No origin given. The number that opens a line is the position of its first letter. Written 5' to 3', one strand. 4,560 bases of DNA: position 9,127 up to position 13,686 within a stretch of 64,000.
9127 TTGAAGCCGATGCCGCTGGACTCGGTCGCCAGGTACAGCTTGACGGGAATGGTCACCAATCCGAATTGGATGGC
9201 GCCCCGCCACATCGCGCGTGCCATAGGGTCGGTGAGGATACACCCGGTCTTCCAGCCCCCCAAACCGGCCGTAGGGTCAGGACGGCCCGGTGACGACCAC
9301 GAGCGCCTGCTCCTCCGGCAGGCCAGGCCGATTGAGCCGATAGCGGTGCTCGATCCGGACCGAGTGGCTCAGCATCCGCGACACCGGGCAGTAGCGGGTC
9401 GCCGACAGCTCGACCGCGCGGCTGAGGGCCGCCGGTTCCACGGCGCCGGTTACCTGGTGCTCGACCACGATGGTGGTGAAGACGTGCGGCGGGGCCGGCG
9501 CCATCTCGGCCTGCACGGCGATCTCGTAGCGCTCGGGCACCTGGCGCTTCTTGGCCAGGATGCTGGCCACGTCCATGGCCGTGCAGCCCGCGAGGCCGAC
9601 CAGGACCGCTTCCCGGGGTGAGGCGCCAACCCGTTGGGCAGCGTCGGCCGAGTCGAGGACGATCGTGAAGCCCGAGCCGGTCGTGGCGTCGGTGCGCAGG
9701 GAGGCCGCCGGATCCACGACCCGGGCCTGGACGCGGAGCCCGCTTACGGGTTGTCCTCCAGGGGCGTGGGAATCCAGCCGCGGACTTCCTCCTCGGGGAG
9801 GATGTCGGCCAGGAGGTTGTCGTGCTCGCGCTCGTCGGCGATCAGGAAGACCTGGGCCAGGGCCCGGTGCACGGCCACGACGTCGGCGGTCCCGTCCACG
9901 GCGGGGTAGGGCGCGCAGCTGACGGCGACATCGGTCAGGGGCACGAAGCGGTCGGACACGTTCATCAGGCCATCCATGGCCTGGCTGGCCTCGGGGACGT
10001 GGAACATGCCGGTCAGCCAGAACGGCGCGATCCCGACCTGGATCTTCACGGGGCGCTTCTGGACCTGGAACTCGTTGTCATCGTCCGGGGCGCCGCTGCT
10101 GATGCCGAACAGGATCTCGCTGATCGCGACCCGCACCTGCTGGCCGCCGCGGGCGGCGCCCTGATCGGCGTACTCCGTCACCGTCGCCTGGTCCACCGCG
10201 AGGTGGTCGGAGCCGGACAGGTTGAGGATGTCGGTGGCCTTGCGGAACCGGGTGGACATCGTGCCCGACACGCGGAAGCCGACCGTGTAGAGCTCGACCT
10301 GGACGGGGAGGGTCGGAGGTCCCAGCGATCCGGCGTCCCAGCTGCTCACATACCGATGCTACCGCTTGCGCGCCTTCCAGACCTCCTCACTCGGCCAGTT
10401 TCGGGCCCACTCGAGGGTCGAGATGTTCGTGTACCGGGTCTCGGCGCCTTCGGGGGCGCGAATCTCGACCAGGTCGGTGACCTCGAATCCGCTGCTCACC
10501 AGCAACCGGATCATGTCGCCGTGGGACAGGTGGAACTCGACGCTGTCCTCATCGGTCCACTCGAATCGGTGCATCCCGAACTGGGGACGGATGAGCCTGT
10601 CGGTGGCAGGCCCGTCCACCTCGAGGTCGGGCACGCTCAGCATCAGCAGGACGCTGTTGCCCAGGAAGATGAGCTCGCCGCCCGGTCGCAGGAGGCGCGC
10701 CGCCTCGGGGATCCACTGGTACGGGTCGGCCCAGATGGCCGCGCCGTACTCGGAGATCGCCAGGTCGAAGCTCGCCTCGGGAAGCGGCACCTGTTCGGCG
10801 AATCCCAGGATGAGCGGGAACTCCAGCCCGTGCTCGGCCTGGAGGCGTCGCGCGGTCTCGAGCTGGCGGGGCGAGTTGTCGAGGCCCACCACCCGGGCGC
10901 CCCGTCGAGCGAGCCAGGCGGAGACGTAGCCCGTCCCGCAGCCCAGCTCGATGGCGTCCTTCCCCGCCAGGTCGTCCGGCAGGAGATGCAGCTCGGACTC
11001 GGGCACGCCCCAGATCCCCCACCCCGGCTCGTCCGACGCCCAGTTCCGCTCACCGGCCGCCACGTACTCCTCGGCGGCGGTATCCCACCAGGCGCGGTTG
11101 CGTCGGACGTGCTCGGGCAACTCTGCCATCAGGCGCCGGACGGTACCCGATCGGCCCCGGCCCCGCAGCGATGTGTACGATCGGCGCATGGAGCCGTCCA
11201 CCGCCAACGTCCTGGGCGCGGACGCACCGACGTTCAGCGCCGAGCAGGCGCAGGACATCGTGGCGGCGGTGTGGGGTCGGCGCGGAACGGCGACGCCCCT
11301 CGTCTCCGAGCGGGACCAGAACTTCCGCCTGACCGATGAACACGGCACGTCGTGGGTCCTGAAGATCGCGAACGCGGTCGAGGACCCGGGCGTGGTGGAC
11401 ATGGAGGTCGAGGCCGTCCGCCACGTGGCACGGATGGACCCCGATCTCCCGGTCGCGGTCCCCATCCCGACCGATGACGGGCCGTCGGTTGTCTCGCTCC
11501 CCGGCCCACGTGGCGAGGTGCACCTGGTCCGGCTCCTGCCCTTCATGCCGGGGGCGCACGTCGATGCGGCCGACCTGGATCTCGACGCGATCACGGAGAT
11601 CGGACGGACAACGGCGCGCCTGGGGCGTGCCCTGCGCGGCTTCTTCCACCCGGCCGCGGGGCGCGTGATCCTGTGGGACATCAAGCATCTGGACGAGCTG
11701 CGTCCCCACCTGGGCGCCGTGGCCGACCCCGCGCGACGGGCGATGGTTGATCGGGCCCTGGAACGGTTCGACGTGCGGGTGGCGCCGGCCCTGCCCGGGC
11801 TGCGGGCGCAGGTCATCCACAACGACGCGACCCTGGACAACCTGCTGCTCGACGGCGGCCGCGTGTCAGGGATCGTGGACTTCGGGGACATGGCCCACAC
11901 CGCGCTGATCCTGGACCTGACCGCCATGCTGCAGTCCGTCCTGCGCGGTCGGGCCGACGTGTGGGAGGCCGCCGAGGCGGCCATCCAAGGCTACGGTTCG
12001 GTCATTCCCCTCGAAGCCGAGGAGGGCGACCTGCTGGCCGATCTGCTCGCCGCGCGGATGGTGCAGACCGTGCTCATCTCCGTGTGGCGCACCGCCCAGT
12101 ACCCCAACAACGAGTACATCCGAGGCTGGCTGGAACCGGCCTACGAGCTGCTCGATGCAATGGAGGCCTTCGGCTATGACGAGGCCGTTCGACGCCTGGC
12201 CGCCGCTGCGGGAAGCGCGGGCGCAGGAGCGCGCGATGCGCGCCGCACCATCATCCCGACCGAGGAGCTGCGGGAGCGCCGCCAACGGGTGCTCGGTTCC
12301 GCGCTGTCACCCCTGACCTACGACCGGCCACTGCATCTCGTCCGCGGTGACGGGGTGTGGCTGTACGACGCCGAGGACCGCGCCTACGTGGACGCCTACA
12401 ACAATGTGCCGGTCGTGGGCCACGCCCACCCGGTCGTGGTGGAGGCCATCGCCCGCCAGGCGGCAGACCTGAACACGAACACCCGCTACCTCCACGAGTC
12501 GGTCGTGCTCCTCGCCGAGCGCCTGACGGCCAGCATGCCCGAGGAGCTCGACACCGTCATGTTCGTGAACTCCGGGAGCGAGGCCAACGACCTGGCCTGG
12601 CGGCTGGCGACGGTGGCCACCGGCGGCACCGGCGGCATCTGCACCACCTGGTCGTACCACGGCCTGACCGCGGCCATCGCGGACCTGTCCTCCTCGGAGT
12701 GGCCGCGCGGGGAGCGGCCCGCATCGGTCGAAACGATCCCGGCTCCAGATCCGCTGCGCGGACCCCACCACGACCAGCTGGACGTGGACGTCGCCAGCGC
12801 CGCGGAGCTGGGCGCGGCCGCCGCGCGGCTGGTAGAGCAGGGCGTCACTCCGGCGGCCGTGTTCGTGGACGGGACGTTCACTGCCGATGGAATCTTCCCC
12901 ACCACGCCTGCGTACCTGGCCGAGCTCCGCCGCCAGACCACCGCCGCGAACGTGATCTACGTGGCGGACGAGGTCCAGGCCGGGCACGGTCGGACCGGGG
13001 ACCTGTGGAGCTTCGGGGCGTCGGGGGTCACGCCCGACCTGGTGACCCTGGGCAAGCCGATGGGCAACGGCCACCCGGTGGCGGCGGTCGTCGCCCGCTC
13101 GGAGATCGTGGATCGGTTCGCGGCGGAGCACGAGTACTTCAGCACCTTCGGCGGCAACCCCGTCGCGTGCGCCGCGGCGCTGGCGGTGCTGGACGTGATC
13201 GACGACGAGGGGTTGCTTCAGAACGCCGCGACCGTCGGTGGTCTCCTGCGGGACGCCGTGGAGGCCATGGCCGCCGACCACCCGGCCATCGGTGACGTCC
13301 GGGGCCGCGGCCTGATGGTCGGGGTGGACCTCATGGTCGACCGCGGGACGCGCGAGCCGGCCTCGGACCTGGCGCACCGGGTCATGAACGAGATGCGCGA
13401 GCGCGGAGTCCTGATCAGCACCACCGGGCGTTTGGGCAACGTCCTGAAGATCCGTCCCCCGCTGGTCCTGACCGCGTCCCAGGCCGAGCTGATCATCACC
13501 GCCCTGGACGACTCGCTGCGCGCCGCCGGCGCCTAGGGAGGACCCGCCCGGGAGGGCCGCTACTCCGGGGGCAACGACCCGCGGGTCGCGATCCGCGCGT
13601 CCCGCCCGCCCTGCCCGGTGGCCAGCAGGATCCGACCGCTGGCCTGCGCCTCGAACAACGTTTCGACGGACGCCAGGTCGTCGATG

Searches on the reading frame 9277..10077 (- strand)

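Call 49: search_protein_families(library=pfam, proteins=[window:9277-10077:-], max_evalue=0.00001)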
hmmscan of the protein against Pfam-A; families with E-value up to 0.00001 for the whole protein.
window:9277-10077:- (266 aa): 1 family
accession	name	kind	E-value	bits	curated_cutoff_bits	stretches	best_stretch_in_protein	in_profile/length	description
PF02566.24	OsmC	-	6.6e-17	62.2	27.5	1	151-244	5-99/100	OsmC-like protein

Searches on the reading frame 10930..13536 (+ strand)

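Call 49: search_protein_families(library=pfam, proteins=[window:10930-13536:+], max_evalue=0.00001)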
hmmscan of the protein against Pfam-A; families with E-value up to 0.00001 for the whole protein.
window:10930-13536:+ (868 aa): 2 families
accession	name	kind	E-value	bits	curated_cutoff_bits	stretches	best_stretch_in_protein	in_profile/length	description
PF00202.27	Aminotran_3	-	1.7e-77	261.3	30.5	1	468-861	11-401/403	Aminotransferase class-III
PF01636.29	APH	-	5.5e-22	79.1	23.2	1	122-356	3-230/239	Phosphotransferase enzyme family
